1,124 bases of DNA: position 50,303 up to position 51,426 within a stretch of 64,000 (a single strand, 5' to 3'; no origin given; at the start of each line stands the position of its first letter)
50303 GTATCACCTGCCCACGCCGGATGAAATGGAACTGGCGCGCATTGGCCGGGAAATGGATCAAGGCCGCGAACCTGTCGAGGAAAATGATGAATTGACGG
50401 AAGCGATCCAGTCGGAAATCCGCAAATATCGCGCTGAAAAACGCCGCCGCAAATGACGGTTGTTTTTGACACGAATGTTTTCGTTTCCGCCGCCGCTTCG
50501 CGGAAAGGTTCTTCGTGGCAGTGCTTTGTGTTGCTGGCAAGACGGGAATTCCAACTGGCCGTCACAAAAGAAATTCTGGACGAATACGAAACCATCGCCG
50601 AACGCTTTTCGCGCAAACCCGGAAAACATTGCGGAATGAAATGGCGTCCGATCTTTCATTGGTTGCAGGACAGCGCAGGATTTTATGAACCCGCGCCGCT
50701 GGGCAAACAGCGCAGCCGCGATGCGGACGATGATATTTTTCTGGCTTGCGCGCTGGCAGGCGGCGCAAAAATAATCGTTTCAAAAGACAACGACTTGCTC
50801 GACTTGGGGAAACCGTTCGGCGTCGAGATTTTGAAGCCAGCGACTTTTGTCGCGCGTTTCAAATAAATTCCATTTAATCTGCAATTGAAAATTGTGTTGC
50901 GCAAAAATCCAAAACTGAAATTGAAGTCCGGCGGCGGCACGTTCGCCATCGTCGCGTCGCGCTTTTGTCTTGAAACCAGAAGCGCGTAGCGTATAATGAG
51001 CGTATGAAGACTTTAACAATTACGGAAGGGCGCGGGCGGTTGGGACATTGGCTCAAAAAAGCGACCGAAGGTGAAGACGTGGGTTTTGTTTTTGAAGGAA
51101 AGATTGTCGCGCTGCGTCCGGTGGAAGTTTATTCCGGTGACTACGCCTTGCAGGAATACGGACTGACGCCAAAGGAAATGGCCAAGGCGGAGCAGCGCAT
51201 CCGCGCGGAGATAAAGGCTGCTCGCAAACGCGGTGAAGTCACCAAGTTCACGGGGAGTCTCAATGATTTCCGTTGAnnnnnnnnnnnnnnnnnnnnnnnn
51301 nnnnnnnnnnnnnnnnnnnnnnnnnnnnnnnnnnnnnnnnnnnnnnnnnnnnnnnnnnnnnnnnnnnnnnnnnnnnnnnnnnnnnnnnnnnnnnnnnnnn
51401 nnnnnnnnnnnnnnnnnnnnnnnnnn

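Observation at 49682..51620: Triplicated ribH 5' end brackets two toxin-antitoxin cassettes inserted between ribBA and ribH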

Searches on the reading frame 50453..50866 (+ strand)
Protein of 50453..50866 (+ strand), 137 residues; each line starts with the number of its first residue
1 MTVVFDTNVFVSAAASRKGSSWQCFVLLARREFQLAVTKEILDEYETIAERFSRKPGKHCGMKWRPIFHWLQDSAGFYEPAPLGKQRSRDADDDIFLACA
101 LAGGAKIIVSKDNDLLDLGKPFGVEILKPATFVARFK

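Call 6: search_protein_families(library=pfam, proteins=[window:50453-50866:+], max_evalue=0.01)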
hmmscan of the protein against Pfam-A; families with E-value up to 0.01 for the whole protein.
window:50453-50866:+ (137 aa): 3 families
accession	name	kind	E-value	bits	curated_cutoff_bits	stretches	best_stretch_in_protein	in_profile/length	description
PF13470.12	PIN_3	-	1.4e-19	71.4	27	1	3-113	2-114/115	PIN domain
PF01850.27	PIN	-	5.3e-05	24.2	23.6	1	3-119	1-118/120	PIN domain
PF10130.15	PIN_2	-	0.0069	17.1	22.4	0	5-119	2-119/133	PIN domain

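Call 7: search_protein_families(library=ncbifam, proteins=[window:50453-50866:+], max_evalue=0.01)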
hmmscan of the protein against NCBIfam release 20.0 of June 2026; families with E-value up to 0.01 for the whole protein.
window:50453-50866:+ (137 aa): 1 family
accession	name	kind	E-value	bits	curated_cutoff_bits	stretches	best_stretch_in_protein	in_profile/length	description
TIGR00305.1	TIGR00305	equivalog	1.6e-13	51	29.15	1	3-118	2-115/115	putative toxin-antitoxin system toxin component, PIN family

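Call 60: find_homologous_proteins(query=window:50453-50866:+, max_evalue=1e-20)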
Query window:50453-50866:+ (137 aa): 586 proteins with E <= 1e-20 among 1389 candidates; the best 120 are listed.
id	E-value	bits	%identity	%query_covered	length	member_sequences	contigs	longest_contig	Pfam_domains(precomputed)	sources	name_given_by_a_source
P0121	5.1e-87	307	100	100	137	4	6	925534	PF13470.13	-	-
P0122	2.2e-64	234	77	100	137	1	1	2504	PF13470.13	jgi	jgi:putative PIN family toxin of toxin-antitoxin system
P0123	2.0e-63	231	75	100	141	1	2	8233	PF01850.28,PF13470.13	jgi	jgi:putative PIN family toxin of toxin-antitoxin system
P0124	2.6e-63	230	76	100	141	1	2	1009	PF01850.28,PF13470.13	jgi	jgi:putative PIN family toxin of toxin-antitoxin system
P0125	4.2e-63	230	77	100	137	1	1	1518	PF13470.13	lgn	-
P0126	4.4e-63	229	76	99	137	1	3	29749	PF13470.13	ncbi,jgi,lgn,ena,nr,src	ncbi:MAG TPA: putative toxin-antitoxin system toxin component, PIN family [Candidatus Saccharimonada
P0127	1.6e-62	228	75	100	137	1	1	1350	PF13470.13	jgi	jgi:putative PIN family toxin of toxin-antitoxin system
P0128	2.1e-62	227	76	100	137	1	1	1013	PF13470.13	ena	-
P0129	3.0e-62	227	74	100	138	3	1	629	PF13470.13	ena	-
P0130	4.0e-62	226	78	100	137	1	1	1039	PF01850.28,PF13470.13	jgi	jgi:putative PIN family toxin of toxin-antitoxin system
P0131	4.4e-62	226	75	100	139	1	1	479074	PF01850.28,PF13470.13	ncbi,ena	-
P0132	5.7e-62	226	76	100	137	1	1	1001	PF10130.16,PF13470.13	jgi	jgi:uncharacterized protein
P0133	6.5e-62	226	76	100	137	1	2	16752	PF13470.13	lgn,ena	-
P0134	1.2e-61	225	75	100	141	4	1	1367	PF01850.28,PF13470.13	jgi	jgi:uncharacterized protein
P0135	1.3e-61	225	75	100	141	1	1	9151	PF01850.28,PF13470.13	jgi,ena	jgi:putative PIN family toxin of toxin-antitoxin system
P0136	2.5e-61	224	74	100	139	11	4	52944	PF13470.13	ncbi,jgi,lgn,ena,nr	ncbi:MAG TPA: putative toxin-antitoxin system toxin component, PIN family [Verrucomicrobia subdivisi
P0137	4.0e-61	223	74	100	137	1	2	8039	PF01850.28,PF13470.13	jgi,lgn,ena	jgi:putative PIN family toxin of toxin-antitoxin system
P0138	4.4e-61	223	76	100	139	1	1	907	PF01850.28,PF13470.13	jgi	jgi:putative PIN family toxin of toxin-antitoxin system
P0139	4.6e-61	223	74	99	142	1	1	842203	PF13470.13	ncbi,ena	-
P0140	5.7e-61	223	75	100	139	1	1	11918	PF13470.13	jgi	jgi:uncharacterized protein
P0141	6.2e-61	223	77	100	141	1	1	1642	PF13470.13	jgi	jgi:putative PIN family toxin of toxin-antitoxin system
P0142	7.7e-61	222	77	100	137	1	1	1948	PF13470.13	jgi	jgi:putative PIN family toxin of toxin-antitoxin system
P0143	9.9e-61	222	74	100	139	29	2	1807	PF01850.28,PF13470.13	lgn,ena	-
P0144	1.5e-60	221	74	100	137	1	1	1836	PF13470.13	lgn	-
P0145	1.6e-60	221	74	100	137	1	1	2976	PF01850.28,PF13470.13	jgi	jgi:uncharacterized protein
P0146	1.7e-60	221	71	100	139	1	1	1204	PF01850.28,PF13470.13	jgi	jgi:putative PIN family toxin of toxin-antitoxin system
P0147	2.0e-60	221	75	100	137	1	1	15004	PF13470.13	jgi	jgi:putative PIN family toxin of toxin-antitoxin system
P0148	2.5e-60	221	73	100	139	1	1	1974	PF01850.28,PF13470.13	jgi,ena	jgi:putative PIN family toxin of toxin-antitoxin system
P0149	2.6e-60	220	71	100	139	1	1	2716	PF13470.13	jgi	jgi:putative PIN family toxin of toxin-antitoxin system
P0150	3.5e-60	220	73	100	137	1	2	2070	PF13470.13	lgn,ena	-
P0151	3.8e-60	220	73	100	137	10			PF13470.13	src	-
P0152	4.1e-60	220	74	100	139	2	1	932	PF01850.28,PF13470.13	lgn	-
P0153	1.2e-59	218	75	100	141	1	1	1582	PF13470.13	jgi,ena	jgi:putative PIN family toxin of toxin-antitoxin system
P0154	1.2e-59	218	74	100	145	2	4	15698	PF13470.13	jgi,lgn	jgi:putative PIN family toxin of toxin-antitoxin system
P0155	1.3e-59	218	72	100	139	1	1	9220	PF13470.13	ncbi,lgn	-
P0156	1.5e-59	218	76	100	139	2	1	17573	PF13470.13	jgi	jgi:putative PIN family toxin of toxin-antitoxin system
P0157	1.5e-59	218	74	100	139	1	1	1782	PF01850.28,PF13470.13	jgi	jgi:putative PIN family toxin of toxin-antitoxin system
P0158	1.6e-59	218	74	100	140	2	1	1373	PF13470.13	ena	-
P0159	1.7e-59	218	73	100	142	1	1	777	PF13470.13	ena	-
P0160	2.3e-59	217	73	100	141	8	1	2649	PF13470.13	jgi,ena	-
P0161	2.5e-59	217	71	100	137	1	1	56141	PF13470.13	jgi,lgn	jgi:putative PIN family toxin of toxin-antitoxin system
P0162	2.7e-59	217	75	100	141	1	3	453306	PF13470.13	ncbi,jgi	ncbi:MAG: putative toxin-antitoxin system toxin component, PIN family [Verrucomicrobiota bacterium]|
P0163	2.8e-59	217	74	100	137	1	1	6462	PF13470.13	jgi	jgi:putative PIN family toxin of toxin-antitoxin system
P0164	5.1e-59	216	74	100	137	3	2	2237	PF13470.13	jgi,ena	jgi:predicted nucleic acid-binding protein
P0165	6.7e-59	216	75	100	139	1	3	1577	PF01850.28,PF13470.13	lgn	-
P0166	6.9e-59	216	72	100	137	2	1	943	PF13470.13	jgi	jgi:putative PIN family toxin of toxin-antitoxin system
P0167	7.4e-59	216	73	100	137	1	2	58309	PF01850.28,PF13470.13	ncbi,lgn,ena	-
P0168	9.3e-59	215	72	100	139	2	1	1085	PF01850.28,PF13470.13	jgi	-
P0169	1.0e-58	215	73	100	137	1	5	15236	PF01850.28,PF13470.13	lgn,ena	-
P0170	1.2e-58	215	71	100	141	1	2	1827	PF01850.28,PF13470.13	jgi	jgi:putative PIN family toxin of toxin-antitoxin system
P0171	1.3e-58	215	73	100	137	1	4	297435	PF13470.13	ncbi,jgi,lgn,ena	jgi:putative PIN family toxin of toxin-antitoxin system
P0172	1.5e-58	215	74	100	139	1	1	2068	PF01850.28,PF13470.13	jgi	jgi:putative PIN family toxin of toxin-antitoxin system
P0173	2.7e-58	214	72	100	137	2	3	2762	PF01850.28,PF13470.13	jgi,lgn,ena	jgi:putative PIN family toxin of toxin-antitoxin system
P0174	5.9e-58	213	72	100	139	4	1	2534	PF13470.13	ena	-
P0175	8.1e-58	212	72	100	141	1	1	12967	PF13470.13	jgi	jgi:putative PIN family toxin of toxin-antitoxin system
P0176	1.1e-57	212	73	100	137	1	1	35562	PF13470.13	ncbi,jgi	ncbi:MAG: putative toxin-antitoxin system toxin component, PIN family [Verrucomicrobiota bacterium]|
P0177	2.1e-57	211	69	100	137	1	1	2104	PF13470.13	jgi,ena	-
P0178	2.1e-57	211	71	100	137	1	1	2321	PF13470.13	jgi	jgi:putative PIN family toxin of toxin-antitoxin system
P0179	4.1e-57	210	71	100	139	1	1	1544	PF13470.13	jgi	jgi:uncharacterized protein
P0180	4.9e-57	210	72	100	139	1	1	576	PF01850.28,PF13470.13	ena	-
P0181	7.8e-57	209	72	100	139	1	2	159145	PF13470.13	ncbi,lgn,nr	ncbi:MAG: putative toxin-antitoxin system toxin component, PIN family [Verrucomicrobia bacterium]|nr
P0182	8.5e-57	209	71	100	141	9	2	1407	PF01850.28,PF13470.13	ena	-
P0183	8.6e-57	209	72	100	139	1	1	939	PF13470.13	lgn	-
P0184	9.0e-57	209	70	100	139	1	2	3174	PF01850.28,PF13470.13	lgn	-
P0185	1.0e-56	209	70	100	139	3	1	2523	PF01850.28,PF13470.13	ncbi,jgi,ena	-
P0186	1.3e-56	209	71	100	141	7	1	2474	PF01850.28,PF13470.13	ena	-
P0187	1.5e-56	208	69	100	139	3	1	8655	PF13470.13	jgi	jgi:putative PIN family toxin of toxin-antitoxin system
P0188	2.6e-56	208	69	99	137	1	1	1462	PF13470.13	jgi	jgi:putative PIN family toxin of toxin-antitoxin system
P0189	2.7e-56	207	72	100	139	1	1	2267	PF13470.13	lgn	-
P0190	2.8e-56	207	67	100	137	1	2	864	PF01850.28,PF13470.13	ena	-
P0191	3.9e-56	207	69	100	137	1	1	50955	PF01850.28,PF13470.13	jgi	jgi:putative PIN family toxin of toxin-antitoxin system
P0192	5.5e-56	207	72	99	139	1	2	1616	PF01850.28,PF13470.13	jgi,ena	jgi:putative PIN family toxin of toxin-antitoxin system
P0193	5.9e-56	206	67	100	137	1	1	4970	PF13470.13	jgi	jgi:putative PIN family toxin of toxin-antitoxin system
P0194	6.7e-56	206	68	100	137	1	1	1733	PF13470.13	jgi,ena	-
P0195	8.2e-56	206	69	99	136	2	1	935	PF13470.13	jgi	jgi:putative PIN family toxin of toxin-antitoxin system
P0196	1.4e-55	205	67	99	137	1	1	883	PF13470.13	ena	-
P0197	1.8e-55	205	69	100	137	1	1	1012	PF01850.28,PF13470.13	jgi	jgi:putative PIN family toxin of toxin-antitoxin system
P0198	7.0e-55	203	70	100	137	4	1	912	PF13470.13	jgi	jgi:putative PIN family toxin of toxin-antitoxin system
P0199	9.7e-55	202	72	100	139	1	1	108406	PF13470.13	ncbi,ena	-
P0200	1.0e-54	202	69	100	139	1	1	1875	PF01850.28,PF13470.13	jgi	jgi:putative PIN family toxin of toxin-antitoxin system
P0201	1.3e-54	202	68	100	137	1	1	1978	PF13470.13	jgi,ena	-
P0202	1.7e-54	202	72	100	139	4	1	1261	PF13470.13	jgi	jgi:putative PIN family toxin of toxin-antitoxin system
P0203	1.9e-54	201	71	100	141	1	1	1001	PF13470.13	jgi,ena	-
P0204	2.5e-54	201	68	100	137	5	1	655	PF13470.13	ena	-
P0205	3.4e-54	201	67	100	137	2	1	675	PF13470.13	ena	-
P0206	3.7e-54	201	73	100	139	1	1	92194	PF13470.13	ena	-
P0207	6.4e-54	200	66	100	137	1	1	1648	PF13470.13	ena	-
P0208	3.3e-53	198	68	100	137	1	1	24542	PF13470.13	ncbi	-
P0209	1.2e-52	196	67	100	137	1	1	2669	PF10130.16,PF13470.13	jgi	jgi:putative PIN family toxin of toxin-antitoxin system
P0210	2.5e-52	195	68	100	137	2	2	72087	PF13470.13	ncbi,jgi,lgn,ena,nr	ncbi:MAG TPA: PIN domain-containing protein [Candidatus Acidoferrales bacterium]|jgi:predicted nucle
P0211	3.6e-52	194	70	96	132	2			PF01850.28,PF13470.13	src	-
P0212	4.8e-52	194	70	100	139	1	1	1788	PF13470.13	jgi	jgi:putative PIN family toxin of toxin-antitoxin system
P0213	7.0e-52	193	70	100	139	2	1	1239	PF13470.13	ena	-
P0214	8.3e-52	193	63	100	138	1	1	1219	PF01850.28,PF13470.13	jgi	jgi:putative PIN family toxin of toxin-antitoxin system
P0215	9.0e-52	193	68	97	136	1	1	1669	PF01850.28,PF13470.13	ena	-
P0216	1.3e-51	192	65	99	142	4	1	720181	PF13470.13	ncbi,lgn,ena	-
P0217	2.3e-51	192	69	100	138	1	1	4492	PF13470.13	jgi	jgi:putative PIN family toxin of toxin-antitoxin system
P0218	2.5e-51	191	65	100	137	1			PF13470.13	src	-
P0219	3.9e-51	191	64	100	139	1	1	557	PF13470.13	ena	-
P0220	1.2e-50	189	64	100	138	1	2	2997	PF13470.13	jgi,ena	jgi:putative PIN family toxin of toxin-antitoxin system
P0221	2.8e-47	178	63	100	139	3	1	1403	PF01850.28,PF13470.13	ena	-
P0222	3.7e-44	168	74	80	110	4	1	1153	PF13470.13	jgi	-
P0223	3.4e-42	162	71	75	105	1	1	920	PF13470.13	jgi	-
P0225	8.9e-41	157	65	80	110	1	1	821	PF13470.13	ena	-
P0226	6.4e-38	148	60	100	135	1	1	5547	PF13470.13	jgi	jgi:putative PIN family toxin of toxin-antitoxin system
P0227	8.5e-38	148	60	100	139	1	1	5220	PF10130.16,PF13470.13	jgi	jgi:uncharacterized protein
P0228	1.8e-37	147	58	100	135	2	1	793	PF10130.16,PF13470.13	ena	-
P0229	8.0e-37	144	51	100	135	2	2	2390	PF13470.13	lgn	-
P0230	1.0e-36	144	58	100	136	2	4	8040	PF10130.16,PF13470.13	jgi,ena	jgi:putative PIN family toxin of toxin-antitoxin system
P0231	1.1e-36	144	71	71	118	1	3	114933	PF13470.13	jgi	jgi:predicted nucleic acid-binding protein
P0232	1.4e-36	144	69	69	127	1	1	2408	PF13470.13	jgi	jgi:predicted nucleic acid-binding protein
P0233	3.1e-36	143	50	100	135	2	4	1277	PF13470.13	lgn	-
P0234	3.6e-36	142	55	100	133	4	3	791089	PF10130.16,PF13470.13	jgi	jgi:putative PIN family toxin of toxin-antitoxin system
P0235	8.9e-36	141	53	99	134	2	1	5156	PF13470.13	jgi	jgi:uncharacterized protein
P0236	1.3e-35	141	54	100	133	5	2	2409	PF01850.28,PF13470.13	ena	-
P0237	2.4e-35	140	54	100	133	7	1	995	PF01850.28,PF24109.2,PF10130.16,PF13470.13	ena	-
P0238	3.6e-35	139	54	100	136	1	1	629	PF01850.28,PF10130.16,PF13470.13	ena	-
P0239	5.6e-35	138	54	99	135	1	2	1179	PF01850.28,PF10130.16,PF13470.13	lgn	-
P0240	7.9e-35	138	58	100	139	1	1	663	PF01850.28,PF24109.2,PF13470.13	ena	-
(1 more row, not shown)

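Call 61: find_encoding_contigs(protein=P0131, flank=3500, max_places=2)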
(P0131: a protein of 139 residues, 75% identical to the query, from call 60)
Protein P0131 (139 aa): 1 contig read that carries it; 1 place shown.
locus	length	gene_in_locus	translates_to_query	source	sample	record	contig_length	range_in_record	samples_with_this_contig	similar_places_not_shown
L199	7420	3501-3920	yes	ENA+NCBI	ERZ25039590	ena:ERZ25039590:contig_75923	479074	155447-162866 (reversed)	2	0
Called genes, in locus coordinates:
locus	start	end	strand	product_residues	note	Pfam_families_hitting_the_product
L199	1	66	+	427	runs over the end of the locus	PF01969:Ni_insertion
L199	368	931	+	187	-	-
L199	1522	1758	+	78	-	-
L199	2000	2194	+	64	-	PF00926:DHBP_synthase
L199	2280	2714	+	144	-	PF00926:DHBP_synthase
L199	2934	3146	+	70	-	PF00925:GTP_cyclohydro2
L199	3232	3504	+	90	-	PF02604:PhdYeFM_antitox (weak)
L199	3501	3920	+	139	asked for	PF01850:PIN (weak), PF13470:PIN_3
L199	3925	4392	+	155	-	PF00885:DMRL_synthase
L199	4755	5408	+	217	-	-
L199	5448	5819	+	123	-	PF02628:COX15-CtaA (weak)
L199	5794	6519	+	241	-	PF02628:COX15-CtaA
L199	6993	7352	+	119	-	PF01040:UbiA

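Call 62: find_encoding_contigs(protein=P0139, flank=3500, max_places=2)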
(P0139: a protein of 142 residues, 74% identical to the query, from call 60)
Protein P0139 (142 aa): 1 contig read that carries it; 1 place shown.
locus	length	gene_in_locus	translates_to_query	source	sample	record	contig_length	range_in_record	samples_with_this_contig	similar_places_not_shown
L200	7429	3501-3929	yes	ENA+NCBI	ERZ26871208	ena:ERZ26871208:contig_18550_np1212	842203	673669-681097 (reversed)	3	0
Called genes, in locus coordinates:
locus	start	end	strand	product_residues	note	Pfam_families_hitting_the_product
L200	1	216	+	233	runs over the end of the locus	PF10502:Peptidase_S26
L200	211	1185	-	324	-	PF01379:Porphobil_deam, PF03900:Porphobil_deamC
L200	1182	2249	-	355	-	PF05201:GlutR_N, PF01488:Shikimate_DH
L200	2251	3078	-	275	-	PF01578:Cytochrom_C_asm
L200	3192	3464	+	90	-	PF02604:PhdYeFM_antitox (weak)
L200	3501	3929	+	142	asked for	PF13470:PIN_3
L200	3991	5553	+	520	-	PF00682:HMGL-like, PF22617:HCS_D2, PF08502:LeuA_dimer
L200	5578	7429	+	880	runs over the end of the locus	PF00133:tRNA-synt_1, PF09334:tRNA-synt_1g, PF13603:tRNA-synt_1_2, PF00133:tRNA-synt_1, PF08264:Anticodon_1, PF10458:Val_tRNA-synt_C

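Call 63: find_encoding_contigs(protein=P0162, flank=3500, max_places=2)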
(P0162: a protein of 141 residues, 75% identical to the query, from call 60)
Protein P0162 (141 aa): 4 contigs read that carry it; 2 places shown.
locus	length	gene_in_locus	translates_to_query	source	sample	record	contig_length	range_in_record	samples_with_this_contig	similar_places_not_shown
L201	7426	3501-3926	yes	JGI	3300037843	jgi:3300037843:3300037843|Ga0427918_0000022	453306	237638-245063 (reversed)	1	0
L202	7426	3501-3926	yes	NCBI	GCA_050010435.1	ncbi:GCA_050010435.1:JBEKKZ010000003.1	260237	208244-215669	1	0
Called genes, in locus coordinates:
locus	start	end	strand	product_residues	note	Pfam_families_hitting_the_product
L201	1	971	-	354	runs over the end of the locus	PF00512:HisKA, PF02518:HATPase_c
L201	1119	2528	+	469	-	PF00926:DHBP_synthase, PF00925:GTP_cyclohydro2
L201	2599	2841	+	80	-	-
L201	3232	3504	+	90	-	PF02604:PhdYeFM_antitox (weak)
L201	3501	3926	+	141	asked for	PF13470:PIN_3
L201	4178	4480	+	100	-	-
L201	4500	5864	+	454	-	-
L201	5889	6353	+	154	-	-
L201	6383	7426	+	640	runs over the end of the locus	PF13187:Fer4_9 (faint), PF14691:Fer4_20, PF01266:DAO (weak), PF07992:Pyr_redox_2, PF13450:NAD_binding_8 (weak), PF12838:Fer4_7, PF13237:Fer4_10, PF00037:Fer4, +2 more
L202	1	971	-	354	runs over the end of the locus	PF00512:HisKA, PF02518:HATPase_c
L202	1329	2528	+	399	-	PF00926:DHBP_synthase, PF00925:GTP_cyclohydro2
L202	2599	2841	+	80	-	-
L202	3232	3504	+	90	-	PF02604:PhdYeFM_antitox (weak)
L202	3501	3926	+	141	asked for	PF13470:PIN_3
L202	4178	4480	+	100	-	-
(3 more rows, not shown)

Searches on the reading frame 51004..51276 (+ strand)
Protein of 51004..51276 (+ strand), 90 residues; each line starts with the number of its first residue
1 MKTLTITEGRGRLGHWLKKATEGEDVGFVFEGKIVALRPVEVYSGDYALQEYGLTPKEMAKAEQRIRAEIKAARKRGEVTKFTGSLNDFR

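Call 6: search_protein_families(library=pfam, proteins=[window:51004-51276:+], max_evalue=0.01)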
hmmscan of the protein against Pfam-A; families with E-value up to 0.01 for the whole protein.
window:51004-51276:+ (90 aa): 0 families

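Call 7: search_protein_families(library=ncbifam, proteins=[window:51004-51276:+], max_evalue=0.01)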
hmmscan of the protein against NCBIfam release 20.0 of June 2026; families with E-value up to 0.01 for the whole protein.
window:51004-51276:+ (90 aa): 0 families

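Call 23: search_protein_families(library=pfam, proteins=[window:51004-51276:+], max_evalue=1)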
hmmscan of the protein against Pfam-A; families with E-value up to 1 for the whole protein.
window:51004-51276:+ (90 aa): 0 families

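Call 29: find_encoding_contigs(protein=window:51004-51276:+, flank=6000, max_places=10)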
Protein window:51004-51276:+ (90 aa): 11 contigs read that carry it; 10 places shown.
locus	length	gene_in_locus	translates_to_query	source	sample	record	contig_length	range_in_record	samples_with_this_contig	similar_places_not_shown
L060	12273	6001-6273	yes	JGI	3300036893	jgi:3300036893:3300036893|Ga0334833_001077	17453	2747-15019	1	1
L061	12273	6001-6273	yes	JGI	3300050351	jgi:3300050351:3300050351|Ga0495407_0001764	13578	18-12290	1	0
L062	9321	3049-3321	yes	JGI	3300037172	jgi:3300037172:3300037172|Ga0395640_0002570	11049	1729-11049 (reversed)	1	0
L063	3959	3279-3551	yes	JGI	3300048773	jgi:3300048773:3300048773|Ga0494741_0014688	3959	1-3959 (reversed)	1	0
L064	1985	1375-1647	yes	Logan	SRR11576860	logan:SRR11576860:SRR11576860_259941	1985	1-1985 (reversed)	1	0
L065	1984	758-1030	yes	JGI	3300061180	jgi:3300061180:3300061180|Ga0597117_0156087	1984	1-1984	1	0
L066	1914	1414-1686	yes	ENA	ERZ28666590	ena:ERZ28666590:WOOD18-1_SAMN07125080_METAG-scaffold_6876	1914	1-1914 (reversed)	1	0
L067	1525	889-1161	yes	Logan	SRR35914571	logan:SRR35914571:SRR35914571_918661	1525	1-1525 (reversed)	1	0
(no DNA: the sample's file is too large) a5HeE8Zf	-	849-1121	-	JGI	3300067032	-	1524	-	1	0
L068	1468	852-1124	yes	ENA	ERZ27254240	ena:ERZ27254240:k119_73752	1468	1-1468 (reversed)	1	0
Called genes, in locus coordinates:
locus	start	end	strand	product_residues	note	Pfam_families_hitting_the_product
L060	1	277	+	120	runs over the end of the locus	PF04342:DMT_6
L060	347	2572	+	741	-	-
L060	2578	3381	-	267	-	PF00512:HisKA, PF02518:HATPase_c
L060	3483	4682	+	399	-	PF00926:DHBP_synthase, PF00925:GTP_cyclohydro2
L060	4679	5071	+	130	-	-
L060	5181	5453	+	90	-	PF02604:PhdYeFM_antitox (weak)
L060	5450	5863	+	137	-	PF13470:PIN_3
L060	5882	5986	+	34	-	-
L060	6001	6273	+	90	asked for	-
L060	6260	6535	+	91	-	-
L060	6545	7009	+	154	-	PF00885:DMRL_synthase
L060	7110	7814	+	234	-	PF13620:CarboxypepD_reg, PF09430:EMC7_beta-sandw (weak), PF22904:NOMO1-like_2nd (weak)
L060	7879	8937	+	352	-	PF02628:COX15-CtaA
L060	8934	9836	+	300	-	PF01040:UbiA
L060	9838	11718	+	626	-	PF00115:COX1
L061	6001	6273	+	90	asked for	-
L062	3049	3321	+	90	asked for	-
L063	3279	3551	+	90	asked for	-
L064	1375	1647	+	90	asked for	-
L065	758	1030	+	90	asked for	-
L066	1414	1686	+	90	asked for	-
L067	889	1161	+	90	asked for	-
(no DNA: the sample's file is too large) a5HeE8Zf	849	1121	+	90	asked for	-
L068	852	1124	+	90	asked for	-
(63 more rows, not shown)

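Call 51: search_solved_structures(query=window:51004-51276:+, max_evalue=10)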
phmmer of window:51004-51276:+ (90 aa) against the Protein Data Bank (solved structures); distinct sequences matched with E-value up to 10: 2.
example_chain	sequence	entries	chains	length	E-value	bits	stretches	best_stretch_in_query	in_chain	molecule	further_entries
8vc8_A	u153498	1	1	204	0.031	17.8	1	16-74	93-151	HEM_3.C9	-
8vej_A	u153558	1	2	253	0.21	15.2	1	48-80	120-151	CHD_buttress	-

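Call 81: search_solved_structures(query=A9, max_evalue=10)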
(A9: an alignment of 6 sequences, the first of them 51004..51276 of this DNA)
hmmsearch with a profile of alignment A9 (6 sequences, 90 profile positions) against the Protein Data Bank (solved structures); distinct sequences matched with E-value up to 10: 3.
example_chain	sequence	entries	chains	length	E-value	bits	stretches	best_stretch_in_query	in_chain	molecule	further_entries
8vc8_A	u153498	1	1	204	0.093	15.9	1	17-74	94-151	HEM_3.C9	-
8tac_A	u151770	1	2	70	0.28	14.4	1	53-81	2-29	DBP48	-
8vej_A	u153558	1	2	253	2.1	11.6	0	45-81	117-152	CHD_buttress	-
